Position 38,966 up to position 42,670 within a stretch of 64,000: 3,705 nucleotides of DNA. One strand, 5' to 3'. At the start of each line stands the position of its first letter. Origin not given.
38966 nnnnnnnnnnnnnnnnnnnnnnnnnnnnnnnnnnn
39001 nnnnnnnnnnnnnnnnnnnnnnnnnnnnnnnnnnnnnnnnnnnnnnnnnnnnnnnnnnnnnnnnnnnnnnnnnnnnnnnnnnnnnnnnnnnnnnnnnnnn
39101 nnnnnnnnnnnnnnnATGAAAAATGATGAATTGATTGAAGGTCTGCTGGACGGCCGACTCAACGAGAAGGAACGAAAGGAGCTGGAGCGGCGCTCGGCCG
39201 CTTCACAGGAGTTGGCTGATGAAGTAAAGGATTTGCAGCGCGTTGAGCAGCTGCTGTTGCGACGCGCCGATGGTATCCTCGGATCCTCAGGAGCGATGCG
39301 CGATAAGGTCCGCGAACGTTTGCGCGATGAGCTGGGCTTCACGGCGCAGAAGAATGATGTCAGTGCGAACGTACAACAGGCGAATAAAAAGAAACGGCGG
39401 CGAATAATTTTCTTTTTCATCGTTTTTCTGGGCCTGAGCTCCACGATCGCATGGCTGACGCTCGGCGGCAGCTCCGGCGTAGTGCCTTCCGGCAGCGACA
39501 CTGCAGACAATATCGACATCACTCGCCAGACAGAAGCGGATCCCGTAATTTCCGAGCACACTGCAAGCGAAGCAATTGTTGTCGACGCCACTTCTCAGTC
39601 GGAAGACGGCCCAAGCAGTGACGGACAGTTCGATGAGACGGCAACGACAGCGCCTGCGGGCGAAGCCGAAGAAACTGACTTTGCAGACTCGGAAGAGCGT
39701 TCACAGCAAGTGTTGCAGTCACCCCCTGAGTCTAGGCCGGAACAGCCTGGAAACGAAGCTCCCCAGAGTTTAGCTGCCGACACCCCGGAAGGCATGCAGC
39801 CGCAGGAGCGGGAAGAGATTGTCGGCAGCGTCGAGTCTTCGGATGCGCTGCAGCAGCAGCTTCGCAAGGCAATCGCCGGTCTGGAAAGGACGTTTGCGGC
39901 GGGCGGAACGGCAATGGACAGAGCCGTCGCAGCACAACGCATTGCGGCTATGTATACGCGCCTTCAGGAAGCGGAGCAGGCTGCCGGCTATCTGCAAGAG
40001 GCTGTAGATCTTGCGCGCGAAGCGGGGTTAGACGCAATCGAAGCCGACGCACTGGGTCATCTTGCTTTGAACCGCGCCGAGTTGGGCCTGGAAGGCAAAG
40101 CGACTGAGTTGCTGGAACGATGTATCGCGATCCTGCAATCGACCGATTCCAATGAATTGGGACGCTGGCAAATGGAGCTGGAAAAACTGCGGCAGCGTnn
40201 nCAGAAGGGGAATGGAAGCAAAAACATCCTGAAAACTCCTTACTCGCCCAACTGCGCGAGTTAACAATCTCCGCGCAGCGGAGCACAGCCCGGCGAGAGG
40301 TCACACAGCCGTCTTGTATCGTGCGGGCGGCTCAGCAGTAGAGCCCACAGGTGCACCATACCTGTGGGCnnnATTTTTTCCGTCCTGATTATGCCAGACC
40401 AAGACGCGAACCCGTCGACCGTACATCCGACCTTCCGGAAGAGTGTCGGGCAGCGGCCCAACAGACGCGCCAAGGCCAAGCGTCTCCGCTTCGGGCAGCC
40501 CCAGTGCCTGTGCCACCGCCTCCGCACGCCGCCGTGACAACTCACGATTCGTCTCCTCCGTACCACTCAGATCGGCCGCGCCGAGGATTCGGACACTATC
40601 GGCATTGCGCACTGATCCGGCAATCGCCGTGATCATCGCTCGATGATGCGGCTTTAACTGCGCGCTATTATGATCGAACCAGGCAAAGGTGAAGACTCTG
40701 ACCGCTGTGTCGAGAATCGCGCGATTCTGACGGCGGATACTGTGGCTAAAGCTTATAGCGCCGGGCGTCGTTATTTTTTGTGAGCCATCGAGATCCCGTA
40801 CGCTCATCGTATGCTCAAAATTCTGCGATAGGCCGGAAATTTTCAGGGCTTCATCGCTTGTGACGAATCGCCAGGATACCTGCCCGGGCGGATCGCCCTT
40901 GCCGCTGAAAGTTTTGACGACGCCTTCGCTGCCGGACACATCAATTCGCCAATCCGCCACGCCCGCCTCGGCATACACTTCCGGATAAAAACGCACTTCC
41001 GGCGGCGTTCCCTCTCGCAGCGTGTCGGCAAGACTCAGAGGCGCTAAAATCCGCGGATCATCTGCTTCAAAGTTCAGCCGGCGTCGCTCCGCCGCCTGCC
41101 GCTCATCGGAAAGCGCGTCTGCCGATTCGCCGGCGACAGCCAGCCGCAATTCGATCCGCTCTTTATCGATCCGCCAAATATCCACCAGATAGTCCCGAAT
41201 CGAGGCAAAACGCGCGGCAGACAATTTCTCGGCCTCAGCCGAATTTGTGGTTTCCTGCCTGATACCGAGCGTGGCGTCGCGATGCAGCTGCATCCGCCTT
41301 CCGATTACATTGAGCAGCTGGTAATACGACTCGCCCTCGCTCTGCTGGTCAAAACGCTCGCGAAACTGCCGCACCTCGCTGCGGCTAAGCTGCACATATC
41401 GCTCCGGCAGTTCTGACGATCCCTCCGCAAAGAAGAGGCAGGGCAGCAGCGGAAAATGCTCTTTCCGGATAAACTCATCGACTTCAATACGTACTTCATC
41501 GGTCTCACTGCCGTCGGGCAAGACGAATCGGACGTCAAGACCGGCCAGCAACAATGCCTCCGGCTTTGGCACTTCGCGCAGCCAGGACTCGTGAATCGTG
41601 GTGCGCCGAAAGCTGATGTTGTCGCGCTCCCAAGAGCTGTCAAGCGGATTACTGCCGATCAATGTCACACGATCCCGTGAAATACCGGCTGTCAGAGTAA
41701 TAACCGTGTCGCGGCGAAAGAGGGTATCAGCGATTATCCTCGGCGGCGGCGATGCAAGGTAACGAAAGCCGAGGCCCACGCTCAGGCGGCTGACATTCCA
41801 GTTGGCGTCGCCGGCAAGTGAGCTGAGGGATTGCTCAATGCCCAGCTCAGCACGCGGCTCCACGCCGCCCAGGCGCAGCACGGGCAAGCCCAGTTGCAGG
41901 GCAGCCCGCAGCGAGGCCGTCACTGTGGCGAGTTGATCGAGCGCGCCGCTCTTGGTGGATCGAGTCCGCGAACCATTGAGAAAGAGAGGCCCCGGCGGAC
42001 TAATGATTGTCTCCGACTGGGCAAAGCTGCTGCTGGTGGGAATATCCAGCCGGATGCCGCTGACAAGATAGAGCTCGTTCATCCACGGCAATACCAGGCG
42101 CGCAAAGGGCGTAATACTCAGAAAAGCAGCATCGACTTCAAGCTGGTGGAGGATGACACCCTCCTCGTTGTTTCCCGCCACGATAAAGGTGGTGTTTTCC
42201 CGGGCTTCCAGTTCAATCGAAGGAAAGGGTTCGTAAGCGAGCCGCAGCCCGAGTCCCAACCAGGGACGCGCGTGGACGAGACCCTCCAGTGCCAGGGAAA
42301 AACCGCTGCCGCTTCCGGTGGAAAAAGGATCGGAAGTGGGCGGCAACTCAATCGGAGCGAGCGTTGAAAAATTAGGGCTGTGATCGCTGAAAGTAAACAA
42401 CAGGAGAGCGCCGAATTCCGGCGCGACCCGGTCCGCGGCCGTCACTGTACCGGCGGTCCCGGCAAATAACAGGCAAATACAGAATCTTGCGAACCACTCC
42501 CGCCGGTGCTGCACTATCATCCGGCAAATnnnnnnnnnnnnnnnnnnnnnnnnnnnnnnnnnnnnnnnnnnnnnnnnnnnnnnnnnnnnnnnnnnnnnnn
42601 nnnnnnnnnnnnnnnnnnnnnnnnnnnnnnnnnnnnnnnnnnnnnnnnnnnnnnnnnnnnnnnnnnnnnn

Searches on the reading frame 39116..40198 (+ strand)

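Call 61: search_protein_families(library=pfam, proteins=[window:39116-40198:+], max_evalue=0.0001)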
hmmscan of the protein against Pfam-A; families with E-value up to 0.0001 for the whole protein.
window:39116-40198:+ (361 aa): 1 family
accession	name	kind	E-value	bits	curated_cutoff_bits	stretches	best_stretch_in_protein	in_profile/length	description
PF13424.12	TPR_12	-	3e-05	24.5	30.1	1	271-341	4-76/77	Tetratricopeptide repeat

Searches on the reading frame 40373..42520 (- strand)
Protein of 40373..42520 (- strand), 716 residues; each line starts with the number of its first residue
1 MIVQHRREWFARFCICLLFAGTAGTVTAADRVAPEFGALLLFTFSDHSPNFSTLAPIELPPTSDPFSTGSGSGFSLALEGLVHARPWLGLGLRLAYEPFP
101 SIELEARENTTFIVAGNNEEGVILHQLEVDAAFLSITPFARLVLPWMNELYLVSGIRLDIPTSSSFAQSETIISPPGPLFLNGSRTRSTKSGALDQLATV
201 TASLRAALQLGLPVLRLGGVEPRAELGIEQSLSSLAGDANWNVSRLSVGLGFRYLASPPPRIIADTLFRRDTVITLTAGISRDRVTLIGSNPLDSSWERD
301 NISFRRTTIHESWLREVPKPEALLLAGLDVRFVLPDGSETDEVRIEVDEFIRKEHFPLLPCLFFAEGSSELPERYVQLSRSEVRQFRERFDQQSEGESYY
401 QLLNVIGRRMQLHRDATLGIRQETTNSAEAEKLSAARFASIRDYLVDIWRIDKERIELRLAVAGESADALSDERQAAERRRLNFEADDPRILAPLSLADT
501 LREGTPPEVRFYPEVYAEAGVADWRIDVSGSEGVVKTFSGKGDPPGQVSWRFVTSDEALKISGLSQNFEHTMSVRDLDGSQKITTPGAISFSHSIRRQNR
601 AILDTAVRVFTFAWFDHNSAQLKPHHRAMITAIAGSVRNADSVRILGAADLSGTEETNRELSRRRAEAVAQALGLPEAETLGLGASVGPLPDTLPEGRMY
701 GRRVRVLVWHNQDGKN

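Call 61: search_protein_families(library=pfam, proteins=[window:40373-42520:-], max_evalue=0.0001)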
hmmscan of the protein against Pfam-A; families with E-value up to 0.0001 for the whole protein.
window:40373-42520:- (716 aa): 1 family
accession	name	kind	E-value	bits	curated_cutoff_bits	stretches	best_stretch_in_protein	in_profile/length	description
PF00691.25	OmpA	-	1.6e-12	48.1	27.2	1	615-673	2-64/98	OmpA family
